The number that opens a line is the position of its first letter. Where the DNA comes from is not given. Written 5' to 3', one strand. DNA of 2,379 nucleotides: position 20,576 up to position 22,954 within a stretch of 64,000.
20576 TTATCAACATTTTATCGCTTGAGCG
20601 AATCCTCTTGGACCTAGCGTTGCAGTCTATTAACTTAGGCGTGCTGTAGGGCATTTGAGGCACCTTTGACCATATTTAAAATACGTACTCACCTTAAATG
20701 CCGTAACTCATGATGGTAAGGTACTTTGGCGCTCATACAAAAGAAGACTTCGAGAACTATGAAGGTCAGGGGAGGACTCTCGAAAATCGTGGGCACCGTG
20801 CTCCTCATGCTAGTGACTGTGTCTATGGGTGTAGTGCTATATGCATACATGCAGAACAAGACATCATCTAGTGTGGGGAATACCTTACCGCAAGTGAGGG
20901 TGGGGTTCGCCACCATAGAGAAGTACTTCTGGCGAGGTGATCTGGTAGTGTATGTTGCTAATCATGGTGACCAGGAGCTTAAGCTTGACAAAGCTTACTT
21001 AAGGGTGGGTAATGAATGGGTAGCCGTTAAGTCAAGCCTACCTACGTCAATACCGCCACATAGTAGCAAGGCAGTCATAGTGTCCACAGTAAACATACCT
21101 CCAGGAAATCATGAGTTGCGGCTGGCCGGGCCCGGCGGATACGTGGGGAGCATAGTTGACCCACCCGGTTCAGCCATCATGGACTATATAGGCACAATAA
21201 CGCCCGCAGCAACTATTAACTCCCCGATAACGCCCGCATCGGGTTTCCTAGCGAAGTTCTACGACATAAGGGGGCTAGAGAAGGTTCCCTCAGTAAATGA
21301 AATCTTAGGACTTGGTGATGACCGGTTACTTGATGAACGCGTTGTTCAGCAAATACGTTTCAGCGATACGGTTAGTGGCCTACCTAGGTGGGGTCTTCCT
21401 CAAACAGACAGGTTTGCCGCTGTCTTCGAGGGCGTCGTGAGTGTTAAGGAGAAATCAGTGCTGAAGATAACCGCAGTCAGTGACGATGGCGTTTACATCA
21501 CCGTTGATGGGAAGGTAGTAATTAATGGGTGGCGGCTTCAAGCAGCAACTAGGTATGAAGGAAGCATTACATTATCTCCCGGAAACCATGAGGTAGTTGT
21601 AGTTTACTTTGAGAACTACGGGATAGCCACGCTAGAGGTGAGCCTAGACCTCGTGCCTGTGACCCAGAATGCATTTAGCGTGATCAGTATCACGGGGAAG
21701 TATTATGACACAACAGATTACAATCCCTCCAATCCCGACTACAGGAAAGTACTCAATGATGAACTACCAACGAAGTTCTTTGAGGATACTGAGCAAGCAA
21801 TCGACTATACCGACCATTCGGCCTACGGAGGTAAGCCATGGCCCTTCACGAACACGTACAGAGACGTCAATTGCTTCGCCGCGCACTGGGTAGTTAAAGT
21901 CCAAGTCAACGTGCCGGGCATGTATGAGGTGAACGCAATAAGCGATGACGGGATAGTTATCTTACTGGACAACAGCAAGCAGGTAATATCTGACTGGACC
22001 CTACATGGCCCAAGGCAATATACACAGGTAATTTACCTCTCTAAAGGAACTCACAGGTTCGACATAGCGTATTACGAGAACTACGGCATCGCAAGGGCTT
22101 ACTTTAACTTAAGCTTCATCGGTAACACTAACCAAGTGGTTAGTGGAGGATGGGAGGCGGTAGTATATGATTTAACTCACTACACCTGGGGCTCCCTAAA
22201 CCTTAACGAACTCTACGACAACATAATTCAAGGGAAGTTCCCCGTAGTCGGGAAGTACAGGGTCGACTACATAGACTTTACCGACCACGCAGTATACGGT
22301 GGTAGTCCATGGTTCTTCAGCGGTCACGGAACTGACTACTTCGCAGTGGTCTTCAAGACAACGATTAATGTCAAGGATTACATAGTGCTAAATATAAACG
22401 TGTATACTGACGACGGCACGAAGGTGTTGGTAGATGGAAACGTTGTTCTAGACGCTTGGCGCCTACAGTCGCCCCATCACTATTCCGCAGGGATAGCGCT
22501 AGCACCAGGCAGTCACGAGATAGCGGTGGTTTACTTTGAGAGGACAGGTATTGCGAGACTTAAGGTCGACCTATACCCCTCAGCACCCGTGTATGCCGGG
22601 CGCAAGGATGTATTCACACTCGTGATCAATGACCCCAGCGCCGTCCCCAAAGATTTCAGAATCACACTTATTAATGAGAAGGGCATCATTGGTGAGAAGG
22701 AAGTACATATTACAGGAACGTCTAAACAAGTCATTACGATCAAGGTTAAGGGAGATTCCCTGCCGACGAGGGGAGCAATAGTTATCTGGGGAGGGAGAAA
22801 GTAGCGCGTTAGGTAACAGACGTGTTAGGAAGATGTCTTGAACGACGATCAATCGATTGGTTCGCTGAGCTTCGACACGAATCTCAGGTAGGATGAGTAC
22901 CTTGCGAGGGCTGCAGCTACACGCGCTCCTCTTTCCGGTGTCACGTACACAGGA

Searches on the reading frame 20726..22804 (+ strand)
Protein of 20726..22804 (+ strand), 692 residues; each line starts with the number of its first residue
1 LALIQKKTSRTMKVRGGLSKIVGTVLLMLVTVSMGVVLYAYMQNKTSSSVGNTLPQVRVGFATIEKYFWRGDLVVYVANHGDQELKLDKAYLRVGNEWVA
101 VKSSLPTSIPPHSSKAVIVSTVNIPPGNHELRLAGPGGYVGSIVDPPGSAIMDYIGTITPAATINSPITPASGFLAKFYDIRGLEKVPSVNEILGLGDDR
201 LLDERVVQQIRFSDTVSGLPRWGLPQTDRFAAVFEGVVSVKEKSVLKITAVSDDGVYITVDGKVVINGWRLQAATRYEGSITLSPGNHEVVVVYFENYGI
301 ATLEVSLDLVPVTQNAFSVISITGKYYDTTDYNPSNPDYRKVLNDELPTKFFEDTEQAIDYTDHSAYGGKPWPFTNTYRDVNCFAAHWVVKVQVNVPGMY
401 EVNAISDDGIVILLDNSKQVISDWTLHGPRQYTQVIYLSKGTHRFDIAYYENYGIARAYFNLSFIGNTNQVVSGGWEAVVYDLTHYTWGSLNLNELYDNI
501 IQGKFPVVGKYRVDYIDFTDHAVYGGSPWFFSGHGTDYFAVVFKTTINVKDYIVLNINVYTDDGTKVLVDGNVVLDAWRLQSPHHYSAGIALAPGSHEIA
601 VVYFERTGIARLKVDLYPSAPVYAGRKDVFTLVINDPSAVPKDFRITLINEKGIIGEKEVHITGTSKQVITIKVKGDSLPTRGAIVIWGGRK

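Call 36: search_protein_families(library=pfam, proteins=[window:20726-22804:+], max_evalue=0.0001)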
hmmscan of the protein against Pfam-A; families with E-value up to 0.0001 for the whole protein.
window:20726-22804:+ (692 aa): 1 family
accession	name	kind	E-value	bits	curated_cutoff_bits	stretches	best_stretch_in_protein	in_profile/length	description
PF07691.17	PA14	-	1.7e-14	54.3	24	1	226-316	42-140/147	PA14 domain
